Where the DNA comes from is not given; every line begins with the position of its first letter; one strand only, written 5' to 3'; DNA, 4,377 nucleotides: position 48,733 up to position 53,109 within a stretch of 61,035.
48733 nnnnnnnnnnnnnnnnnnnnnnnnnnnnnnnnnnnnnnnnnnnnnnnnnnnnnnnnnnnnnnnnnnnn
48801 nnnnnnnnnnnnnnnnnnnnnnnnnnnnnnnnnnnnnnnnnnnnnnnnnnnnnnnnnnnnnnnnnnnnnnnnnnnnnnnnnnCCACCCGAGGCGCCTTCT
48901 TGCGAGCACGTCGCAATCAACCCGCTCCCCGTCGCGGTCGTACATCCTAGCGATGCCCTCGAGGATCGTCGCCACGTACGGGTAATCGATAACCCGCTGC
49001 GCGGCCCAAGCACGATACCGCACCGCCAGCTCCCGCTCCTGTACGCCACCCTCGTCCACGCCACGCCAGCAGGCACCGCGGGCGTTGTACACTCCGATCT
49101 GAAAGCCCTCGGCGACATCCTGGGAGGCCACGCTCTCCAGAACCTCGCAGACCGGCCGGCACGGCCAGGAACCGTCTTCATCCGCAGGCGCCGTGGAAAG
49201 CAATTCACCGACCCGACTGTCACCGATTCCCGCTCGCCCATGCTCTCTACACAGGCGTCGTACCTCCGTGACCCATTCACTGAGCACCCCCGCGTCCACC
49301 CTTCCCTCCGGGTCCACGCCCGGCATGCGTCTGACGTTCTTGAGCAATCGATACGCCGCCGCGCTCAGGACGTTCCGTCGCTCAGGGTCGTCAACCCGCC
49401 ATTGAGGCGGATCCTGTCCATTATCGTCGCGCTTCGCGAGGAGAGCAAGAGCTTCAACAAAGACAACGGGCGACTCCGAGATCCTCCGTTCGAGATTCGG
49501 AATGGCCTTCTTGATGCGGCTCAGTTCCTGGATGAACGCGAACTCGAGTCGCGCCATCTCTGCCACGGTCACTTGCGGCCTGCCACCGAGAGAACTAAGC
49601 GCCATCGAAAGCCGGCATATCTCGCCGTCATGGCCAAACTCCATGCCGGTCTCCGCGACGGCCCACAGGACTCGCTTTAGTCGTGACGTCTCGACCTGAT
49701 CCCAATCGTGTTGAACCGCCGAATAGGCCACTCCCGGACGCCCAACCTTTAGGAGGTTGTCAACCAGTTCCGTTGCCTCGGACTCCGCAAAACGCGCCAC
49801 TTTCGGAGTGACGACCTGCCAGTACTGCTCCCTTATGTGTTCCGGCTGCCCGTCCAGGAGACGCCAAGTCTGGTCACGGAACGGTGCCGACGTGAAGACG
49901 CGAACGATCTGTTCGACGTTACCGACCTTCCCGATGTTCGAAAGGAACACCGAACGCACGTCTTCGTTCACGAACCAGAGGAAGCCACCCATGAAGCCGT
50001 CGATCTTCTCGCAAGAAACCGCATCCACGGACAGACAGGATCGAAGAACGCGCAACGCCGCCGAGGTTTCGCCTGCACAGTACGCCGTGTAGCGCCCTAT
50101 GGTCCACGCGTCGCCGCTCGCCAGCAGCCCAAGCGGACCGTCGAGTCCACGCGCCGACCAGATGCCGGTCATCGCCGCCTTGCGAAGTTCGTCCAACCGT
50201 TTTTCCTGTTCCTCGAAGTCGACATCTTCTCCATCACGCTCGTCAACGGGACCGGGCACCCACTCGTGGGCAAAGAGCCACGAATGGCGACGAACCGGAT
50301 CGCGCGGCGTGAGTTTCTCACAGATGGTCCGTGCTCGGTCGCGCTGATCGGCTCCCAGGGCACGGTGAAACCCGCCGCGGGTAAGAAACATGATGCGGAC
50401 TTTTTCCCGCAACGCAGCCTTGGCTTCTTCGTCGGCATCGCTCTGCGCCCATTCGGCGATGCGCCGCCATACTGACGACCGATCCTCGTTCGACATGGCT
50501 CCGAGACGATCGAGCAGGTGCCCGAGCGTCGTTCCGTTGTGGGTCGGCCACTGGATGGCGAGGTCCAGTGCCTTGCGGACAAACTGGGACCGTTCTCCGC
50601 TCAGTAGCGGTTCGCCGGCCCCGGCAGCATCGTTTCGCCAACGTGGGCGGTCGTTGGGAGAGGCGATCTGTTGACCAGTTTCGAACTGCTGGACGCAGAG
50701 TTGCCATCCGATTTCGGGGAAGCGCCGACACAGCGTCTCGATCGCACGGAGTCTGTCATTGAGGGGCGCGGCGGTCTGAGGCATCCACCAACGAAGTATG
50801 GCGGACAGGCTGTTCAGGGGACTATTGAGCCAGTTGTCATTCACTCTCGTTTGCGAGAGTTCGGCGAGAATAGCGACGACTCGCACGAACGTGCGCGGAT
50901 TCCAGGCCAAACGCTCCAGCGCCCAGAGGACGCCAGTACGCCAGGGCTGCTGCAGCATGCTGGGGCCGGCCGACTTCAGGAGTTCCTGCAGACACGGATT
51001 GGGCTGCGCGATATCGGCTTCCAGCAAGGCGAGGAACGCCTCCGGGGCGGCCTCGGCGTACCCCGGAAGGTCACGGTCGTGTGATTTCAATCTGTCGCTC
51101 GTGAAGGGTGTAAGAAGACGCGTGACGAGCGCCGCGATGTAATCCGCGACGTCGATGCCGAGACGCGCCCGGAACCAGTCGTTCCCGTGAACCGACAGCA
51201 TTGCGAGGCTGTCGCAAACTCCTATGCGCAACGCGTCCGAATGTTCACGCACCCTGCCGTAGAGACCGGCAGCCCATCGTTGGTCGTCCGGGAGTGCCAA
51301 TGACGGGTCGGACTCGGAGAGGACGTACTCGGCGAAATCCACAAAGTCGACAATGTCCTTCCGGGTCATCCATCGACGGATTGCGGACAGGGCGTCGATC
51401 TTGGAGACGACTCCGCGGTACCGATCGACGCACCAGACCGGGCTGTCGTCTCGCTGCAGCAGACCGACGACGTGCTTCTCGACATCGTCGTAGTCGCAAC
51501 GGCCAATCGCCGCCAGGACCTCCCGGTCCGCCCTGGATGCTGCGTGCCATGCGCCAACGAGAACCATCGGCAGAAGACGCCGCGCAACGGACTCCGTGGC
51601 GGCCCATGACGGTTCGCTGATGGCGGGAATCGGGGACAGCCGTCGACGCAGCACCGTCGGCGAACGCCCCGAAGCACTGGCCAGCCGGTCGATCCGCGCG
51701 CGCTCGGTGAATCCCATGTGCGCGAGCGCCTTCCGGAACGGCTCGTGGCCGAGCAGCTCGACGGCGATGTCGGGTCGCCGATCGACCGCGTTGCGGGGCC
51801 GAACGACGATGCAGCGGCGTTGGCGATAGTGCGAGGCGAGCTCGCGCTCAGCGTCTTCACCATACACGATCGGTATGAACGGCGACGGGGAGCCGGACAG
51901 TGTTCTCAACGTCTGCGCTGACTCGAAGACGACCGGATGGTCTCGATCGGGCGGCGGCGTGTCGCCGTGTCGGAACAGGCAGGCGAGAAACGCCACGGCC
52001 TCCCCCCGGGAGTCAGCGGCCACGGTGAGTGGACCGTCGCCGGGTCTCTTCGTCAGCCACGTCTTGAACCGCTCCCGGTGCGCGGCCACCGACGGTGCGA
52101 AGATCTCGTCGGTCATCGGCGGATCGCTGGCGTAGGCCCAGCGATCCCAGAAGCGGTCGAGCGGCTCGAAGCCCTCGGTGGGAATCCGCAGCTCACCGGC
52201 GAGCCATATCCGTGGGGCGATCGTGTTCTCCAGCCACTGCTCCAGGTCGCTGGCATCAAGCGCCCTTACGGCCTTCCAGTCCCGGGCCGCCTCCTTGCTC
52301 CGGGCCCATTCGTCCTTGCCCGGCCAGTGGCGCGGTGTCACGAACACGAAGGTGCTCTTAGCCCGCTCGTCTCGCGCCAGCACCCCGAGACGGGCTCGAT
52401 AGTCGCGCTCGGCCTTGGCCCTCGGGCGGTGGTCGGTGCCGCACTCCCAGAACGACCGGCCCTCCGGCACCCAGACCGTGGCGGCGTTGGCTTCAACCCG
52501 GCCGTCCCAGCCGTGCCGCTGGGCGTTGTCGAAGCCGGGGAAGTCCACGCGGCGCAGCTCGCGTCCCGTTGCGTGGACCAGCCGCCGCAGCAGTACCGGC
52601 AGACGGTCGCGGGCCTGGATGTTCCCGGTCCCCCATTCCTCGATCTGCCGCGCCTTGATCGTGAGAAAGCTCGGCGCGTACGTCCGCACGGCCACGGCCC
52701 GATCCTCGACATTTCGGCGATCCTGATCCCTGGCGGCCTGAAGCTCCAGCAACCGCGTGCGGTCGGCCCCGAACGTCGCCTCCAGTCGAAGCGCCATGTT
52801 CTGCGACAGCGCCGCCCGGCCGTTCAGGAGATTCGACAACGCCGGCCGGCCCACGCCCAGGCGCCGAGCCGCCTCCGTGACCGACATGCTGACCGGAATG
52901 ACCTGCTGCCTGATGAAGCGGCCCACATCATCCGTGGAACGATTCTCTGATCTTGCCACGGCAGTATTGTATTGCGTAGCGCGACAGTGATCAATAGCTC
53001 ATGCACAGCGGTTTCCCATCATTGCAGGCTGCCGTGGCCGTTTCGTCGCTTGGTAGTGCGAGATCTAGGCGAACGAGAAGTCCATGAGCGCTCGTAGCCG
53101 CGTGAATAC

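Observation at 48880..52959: Intact 1359-aa HTH-fused giant protein that I cannot assign to any family, sitting inside an eroded defence module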

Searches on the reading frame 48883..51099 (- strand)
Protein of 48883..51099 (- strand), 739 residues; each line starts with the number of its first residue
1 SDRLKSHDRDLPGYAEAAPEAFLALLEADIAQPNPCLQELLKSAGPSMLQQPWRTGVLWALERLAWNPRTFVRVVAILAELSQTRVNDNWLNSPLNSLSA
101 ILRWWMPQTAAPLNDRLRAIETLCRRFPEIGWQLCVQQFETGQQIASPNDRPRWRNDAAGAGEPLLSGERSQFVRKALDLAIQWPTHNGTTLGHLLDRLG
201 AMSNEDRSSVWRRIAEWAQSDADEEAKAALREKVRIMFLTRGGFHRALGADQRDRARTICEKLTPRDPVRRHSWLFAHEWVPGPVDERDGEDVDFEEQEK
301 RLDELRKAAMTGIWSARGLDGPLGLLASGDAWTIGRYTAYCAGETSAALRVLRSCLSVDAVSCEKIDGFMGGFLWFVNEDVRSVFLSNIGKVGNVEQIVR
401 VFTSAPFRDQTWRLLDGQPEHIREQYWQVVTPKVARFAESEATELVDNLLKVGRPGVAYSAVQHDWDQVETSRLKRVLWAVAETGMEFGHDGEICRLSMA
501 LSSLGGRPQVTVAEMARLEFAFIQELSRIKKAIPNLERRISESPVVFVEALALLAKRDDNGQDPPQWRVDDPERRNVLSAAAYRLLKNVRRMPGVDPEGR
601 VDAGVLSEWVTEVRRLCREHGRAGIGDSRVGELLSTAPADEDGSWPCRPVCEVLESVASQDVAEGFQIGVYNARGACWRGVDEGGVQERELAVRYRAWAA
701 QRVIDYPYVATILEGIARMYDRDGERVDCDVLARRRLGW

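Call 33: predict_structure(alignment_id=A3)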
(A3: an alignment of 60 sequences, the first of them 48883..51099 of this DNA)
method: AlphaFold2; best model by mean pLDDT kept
length: 739 residues; sequences in the alignment: 60
mean_pLDDT: 84.2   pTM: 0.66
mean pLDDT of the five models: 84.2, 83.3, 81.3, 80.5, 80.5
residues with pLDDT >= 90: 328; 70-90: 320; 50-70: 58; < 50: 33
segments of 3 or more residues with pLDDT < 50: 48-50, 142-162, 287-289
pLDDT, mean of each block of 10 residues (from residue 1): 59 80 88 77 54 76 83 90 61 75 61 86 91 82 40 42 61 89 90 89 90 92 87 88 72 90 90 87 58 73 93 93 91 95 85 83 88 92 90 90 91 92 94 82 92 93 86 94 85 89 90 93 87 87 93 88 83 85 88 86 94 95 94 91 89 95 94 67 83 94 94 95 88 76
secondary structure, 60 per line:
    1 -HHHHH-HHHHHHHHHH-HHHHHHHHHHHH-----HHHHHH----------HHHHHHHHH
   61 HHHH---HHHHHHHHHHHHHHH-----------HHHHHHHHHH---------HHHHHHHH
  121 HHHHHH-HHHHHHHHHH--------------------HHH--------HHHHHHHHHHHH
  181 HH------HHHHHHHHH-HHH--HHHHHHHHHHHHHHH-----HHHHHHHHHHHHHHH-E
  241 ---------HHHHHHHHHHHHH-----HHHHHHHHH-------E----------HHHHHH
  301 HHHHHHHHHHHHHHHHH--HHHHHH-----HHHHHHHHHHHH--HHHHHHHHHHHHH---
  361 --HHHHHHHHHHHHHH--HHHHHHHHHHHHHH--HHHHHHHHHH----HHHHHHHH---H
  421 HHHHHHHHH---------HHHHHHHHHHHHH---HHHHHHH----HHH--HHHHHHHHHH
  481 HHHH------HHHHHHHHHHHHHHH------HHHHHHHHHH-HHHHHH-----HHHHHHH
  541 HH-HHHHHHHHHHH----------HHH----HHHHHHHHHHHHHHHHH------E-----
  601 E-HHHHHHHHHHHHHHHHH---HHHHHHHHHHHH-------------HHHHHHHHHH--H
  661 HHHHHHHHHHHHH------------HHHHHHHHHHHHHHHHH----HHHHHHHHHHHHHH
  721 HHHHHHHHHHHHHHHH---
elements in order (helices of 4 or more, strands of 3 or more residues): H2-6 H8-17 H19-30 H36-41 H52-64 H68-82 H94-103 H113-126 H128-137 H169-182 H189-197 H204-218 H224-238 H250-262 H268-276 H295-317 H320-325 H331-342 H345-357 H363-376 H379-392 H395-404 H409-416 H420-429 H439-451 H455-461 H471-484 H491-505 H512-521 H523-528 H534-542 H544-554 H572-588 H603-619 H623-634 H648-657 H660-673 H686-702 H707-736

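Call 38: fold_search(model_id=the predicted structure, library=pdb)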
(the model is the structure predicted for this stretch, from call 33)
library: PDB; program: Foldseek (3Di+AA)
matches with E <= 10: 1128; with E <= 0.001: 17
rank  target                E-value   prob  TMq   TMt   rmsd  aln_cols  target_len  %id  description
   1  4c0p_A                6.5e-05  1.00  0.26  0.23  17.6       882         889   13  Unliganded Transportin 3 (released 2014-01-22)
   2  3w3t                  1.7e-04  1.00  0.19  0.15  20.5       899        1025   12  Crystal structure of Kap121p (released 2013-04-10)
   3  8ga7                  2.3e-04  0.89  0.07  0.10  33.7       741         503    8  Geometrically programmable nanomaterial construction using regularized protein building blocks (released 2024-03-13)
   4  6x2v_C                2.4e-04  1.00  0.23  0.19  18.8       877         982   10  Crystal Structure of PKI(DE)NES peptide bound to CRM1 (released 2020-07-01)
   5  3zjy_B                4.4e-04  1.00  0.23  0.21  16.8       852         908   12  Crystal Structure of Importin 13 - RanGTP - eIF1A complex (released 2013-04-10)
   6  8cmk_B                4.9e-04  1.00  0.27  0.24  16.4       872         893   14  Transportin-3 TNPO3 in complex with RSY region of CIRBP (released 2024-03-06)
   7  5dhf_C                5.0e-04  1.00  0.27  0.22  18.8       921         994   10  Crystal Structure of hRio2 NES Peptide in complex with CRM1-Ran-RanBP1 (released 2015-09-16)
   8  5h2v_A                5.2e-04  1.00  0.20  0.17  21.6       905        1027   12  Crystal structure of the karyopherin Kap121p bound to the SUMO protease Ulp1p (released 2016-12-14)
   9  6zz6_D                6.1e-04  1.00  0.20  0.16  22.6       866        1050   10  Cryo-EM structure of S.cerevisiae cohesin-Scc2-DNA complex (released 2020-09-30)
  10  6m60_C                6.3e-04  1.00  0.24  0.20  19.1       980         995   10  Plumbagin in complex with CRM1#-Ran-RanBP1 (released 2021-06-09)
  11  8huf_C                6.8e-04  1.00  0.26  0.22  18.6       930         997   11  B28 in complex with CRM1-Ran-RanBP1 (released 2023-12-27)
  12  3zjy_E                7.5e-04  1.00  0.21  0.20  17.7       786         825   10  Crystal Structure of Importin 13 - RanGTP - eIF1A complex (released 2013-04-10)
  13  7wtx_K                8.4e-04  1.00  0.21  0.17  20.5       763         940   13  Cryo-EM structure of a human pre-40S ribosomal subunit - State RRP12-B1 (released 2022-10-19)
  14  9l5r_I                9.1e-04  0.99  0.17  0.17  29.4       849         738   11  Cryo-EM structure of the thermophile spliceosome (state ILS) (released 2025-03-12)
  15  7rdr_A                9.1e-04  0.93  0.10  0.13  23.7       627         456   13  Circular tandem repeat protein with novel repeat topology and enhanced subunit contact surfaces (released 2021-09-01)
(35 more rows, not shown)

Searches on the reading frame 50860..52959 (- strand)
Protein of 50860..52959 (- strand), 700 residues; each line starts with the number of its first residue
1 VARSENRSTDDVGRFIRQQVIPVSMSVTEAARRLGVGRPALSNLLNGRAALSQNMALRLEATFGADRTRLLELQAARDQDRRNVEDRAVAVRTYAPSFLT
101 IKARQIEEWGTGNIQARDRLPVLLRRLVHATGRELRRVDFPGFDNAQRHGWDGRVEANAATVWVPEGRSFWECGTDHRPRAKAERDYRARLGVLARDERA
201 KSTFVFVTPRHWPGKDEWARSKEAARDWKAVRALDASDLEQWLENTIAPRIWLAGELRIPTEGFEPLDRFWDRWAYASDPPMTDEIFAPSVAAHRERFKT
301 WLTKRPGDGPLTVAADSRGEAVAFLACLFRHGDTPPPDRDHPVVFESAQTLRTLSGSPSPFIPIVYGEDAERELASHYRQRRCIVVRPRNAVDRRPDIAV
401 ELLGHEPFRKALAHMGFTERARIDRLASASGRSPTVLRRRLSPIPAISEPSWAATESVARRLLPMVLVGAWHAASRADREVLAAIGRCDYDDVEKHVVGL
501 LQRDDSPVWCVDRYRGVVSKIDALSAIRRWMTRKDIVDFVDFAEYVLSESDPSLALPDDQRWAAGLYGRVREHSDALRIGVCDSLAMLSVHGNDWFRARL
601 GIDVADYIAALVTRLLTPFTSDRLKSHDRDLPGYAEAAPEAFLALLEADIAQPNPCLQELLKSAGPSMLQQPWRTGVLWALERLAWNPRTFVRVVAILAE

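Call 31: predict_structure(alignment_id=A2)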
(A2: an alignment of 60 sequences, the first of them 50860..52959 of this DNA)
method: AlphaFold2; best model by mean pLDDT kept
length: 700 residues; sequences in the alignment: 60
mean_pLDDT: 84.5   pTM: 0.72
mean pLDDT of the five models: 84.5, 83.5, 82.2, 80.7, 78.2
residues with pLDDT >= 90: 296; 70-90: 332; 50-70: 47; < 50: 25
segments of 3 or more residues with pLDDT < 50: 1-9, 83-93
pLDDT, mean of each block of 10 residues (from residue 1): 34 84 86 86 82 85 84 73 42 61 92 84 92 84 69 87 89 91 92 88 94 93 92 94 89 90 89 94 94 92 85 90 94 83 87 78 86 78 86 78 88 92 82 88 89 89 94 89 92 93 83 84 88 93 81 53 52 84 91 87 94 90 85 93 94 87 64 86 87 90
secondary structure, 60 per line:
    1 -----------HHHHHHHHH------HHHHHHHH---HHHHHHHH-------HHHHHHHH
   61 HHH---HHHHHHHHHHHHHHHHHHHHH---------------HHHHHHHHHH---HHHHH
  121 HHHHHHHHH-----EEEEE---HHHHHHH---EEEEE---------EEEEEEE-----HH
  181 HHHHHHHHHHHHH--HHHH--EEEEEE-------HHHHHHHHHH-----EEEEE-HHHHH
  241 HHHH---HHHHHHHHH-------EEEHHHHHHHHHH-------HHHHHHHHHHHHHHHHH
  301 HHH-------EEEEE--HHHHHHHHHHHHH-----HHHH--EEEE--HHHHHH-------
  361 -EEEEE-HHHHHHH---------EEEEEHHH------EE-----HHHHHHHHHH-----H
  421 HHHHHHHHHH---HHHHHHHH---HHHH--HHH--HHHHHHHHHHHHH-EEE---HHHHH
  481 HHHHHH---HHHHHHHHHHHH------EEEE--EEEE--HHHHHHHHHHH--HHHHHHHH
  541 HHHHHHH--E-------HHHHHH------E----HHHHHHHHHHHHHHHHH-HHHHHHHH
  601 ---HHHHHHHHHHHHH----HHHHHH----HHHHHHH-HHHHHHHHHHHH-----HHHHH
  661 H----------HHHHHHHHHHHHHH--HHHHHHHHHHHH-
elements in order (helices of 4 or more, strands of 3 or more residues): H12-20 H27-34 H38-45 H53-63 H67-87 H103-112 H116-129 E135-139 H143-149 E153-157 E167-173 H179-193 H196-199 E202-207 H215-224 E230-234 H236-244 H248-256 E264-266 H267-276 H284-303 E311-315 H318-330 H336-339 E342-345 H348-353 E362-366 H368-374 E384-388 H405-414 H420-430 H434-441 H445-448 H456-468 E470-472 H476-486 H490-501 E508-511 E514-517 H520-530 H533-547 H558-563 H575-591 H593-600 H604-616 H621-626 H631-637 H639-650 H656-661 H672-685 H688-699

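Call 37: fold_search(model_id=the predicted structure, library=pdb)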
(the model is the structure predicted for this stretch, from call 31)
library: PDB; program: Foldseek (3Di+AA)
matches with E <= 10: 871; with E <= 0.001: 8
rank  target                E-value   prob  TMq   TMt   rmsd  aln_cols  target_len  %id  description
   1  8dgc_B                6.2e-07  1.00  0.19  0.10  18.9       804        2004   11  Avs3 bound to phage PhiV-1 terminase (released 2022-08-03)
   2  8dgf_B                2.5e-05  1.00  0.23  0.13  17.8       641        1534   11  Avs4 bound to phage PhiV-1 portal (released 2022-08-03)
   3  8dgf_A                3.0e-05  1.00  0.24  0.14  15.3       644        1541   12  Avs4 bound to phage PhiV-1 portal (released 2022-08-03)
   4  5juy_B                1.8e-04  1.00  0.28  0.19  15.1       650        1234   12  Active human apoptosome with procaspase-9 (released 2016-10-19)
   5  3j9k_A                6.2e-04  1.00  0.27  0.19  13.1       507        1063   12  Structure of Dark apoptosome in complex with Dronc CARD domain (released 2015-02-25)
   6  5juy_A                7.5e-04  1.00  0.27  0.19  12.6       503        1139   12  Active human apoptosome with procaspase-9 (released 2016-10-19)
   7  1z6t_A                7.8e-04  0.96  0.18  0.21  27.3       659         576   10  Structure of the apoptotic protease-activating factor 1 bound to ADP (released 2005-04-19)
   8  6mfv_A                8.2e-04  0.98  0.15  0.17  20.2       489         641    9  Crystal structure of the Signal Transduction ATPase with Numerous Domains (STAND) protein with a tetratricopeptide rep (released 2019-02-20)
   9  1z6t_B                1.3e-03  0.94  0.17  0.20  25.3       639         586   11  Structure of the apoptotic protease-activating factor 1 bound to ADP (released 2005-04-19)
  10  3sfz                  1.4e-03  0.96  0.17  0.12  21.1       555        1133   11  Crystal structure of full-length murine Apaf-1 (released 2011-08-24)
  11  3j2t_A                1.5e-03  1.00  0.26  0.18  12.4       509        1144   12  An improved model of the human apoptosome (released 2013-04-10)
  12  3shf                  2.6e-03  0.90  0.17  0.12  20.7       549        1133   11  Crystal structure of the R265S mutant of full-length murine Apaf-1 (released 2011-08-24)
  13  8y6p                  4.4e-03  0.63  0.15  0.10  20.8       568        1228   11  Structure of the auto-inhibited Dark monomer (released 2024-04-10)
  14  4m9s_A                7.0e-03  1.00  0.27  0.35   9.7       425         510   12  crystal structure of CED-4 bound CED-3 fragment (released 2013-10-23)
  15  7csy_B                8.1e-03  1.00  0.11  0.66   5.0        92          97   22  Pseudomonas aeruginosa antitoxin HigA with higBA promoter (released 2021-01-13)
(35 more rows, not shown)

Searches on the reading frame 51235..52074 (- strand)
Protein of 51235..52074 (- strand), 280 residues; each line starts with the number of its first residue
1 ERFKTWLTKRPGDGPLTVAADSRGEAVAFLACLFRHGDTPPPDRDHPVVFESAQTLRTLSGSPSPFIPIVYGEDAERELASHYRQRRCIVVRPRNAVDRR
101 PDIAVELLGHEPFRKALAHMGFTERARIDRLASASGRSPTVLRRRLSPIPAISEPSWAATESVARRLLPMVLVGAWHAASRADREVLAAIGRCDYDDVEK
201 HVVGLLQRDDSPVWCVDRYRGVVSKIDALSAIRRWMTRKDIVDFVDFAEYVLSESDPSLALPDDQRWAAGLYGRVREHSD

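Call 46: search_solved_structures(query=A5, max_evalue=10, show_alignments=3)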
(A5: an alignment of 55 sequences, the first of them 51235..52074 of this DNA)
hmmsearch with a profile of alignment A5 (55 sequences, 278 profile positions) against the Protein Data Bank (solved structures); distinct sequences matched with E-value up to 10: 0.

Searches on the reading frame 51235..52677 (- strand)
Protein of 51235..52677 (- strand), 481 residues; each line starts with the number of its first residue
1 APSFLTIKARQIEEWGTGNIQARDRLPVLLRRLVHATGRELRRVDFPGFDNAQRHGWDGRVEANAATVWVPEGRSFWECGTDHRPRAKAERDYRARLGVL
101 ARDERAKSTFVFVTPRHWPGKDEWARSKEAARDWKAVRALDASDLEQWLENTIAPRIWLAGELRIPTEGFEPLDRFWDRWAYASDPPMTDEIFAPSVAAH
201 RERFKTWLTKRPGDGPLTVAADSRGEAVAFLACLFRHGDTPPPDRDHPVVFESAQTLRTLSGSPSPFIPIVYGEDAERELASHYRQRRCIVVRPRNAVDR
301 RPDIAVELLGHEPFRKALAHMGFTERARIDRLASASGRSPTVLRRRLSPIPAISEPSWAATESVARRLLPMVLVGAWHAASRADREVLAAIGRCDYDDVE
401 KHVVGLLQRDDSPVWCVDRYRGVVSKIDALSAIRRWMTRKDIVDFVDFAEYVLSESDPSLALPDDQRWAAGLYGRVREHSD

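Call 76: search_protein_representatives(alignment_id=A7)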
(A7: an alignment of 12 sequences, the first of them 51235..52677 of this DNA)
Query: 12 sequences, 479 profile positions. Proteins with E-value up to 0.001 (for the whole library): 4228; up to 1e-10: 3393; up to 1e-30: 2177. The best 150 are listed.
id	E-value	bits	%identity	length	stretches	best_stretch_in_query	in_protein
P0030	1.9e-261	884.2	-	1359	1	1-479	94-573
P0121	2.0e-223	758.8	-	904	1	1-478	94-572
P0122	3.1e-211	718.6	-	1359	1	1-478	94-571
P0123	1.9e-206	702.8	-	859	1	1-478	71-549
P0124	7.0e-206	700.9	-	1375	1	1-478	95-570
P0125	2.1e-203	692.7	-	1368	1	1-479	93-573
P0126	3.4e-198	675.6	-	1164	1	1-479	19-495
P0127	6.6e-189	645.0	-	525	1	70-456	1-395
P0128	1.5e-186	637.2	-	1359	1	1-478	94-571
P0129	9.2e-185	631.3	-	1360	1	2-478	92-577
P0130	5.1e-183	625.5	-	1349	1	1-479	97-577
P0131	6.3e-182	621.9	-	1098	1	1-478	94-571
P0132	3.5e-181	619.5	-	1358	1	1-455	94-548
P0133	2.9e-180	616.5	-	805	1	138-479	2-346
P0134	9.1e-177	604.9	-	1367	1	1-478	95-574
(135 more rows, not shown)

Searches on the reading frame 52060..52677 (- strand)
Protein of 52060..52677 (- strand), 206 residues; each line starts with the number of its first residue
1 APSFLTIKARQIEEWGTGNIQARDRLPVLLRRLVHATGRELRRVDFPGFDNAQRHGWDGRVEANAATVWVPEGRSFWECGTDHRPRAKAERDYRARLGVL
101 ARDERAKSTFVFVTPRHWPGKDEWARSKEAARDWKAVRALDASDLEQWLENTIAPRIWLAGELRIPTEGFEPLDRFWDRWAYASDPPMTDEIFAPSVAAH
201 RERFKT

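Call 43: search_solved_structures(query=A4, max_evalue=10, show_alignments=3)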
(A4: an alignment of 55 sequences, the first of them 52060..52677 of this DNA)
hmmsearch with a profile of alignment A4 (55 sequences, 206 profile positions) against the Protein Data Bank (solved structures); distinct sequences matched with E-value up to 10: 0.

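Call 49: search_protein_families(library=pfam, alignment_id=A4, max_evalue=10)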
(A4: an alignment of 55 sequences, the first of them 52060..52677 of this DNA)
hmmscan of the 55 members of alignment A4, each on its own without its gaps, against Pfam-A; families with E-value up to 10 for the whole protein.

A. member 1, window:52060-52677:- (206 aa): 0 families

B. families by the number of members that match (of 55 scanned): 8 families
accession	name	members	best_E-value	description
PF00517.22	GP41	2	0.15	Retroviral envelope protein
PF03958.22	Secretin_N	1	0.0095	Bacterial type II/III secretion system short domain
PF24683.1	CT021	1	0.055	CT021 protein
PF05438.17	TRH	1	0.068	Thyrotropin-releasing hormone (TRH)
PF12728.13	HTH_17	1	0.2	Helix-turn-helix domain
PF06443.16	SEF14_adhesin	1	0.3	SEF14-like adhesin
PF20604.3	DUF6798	1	0.81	Domain of unknown function (DUF6798)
PF19126.5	DUF5810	1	1.9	Family of unknown function (DUF5810)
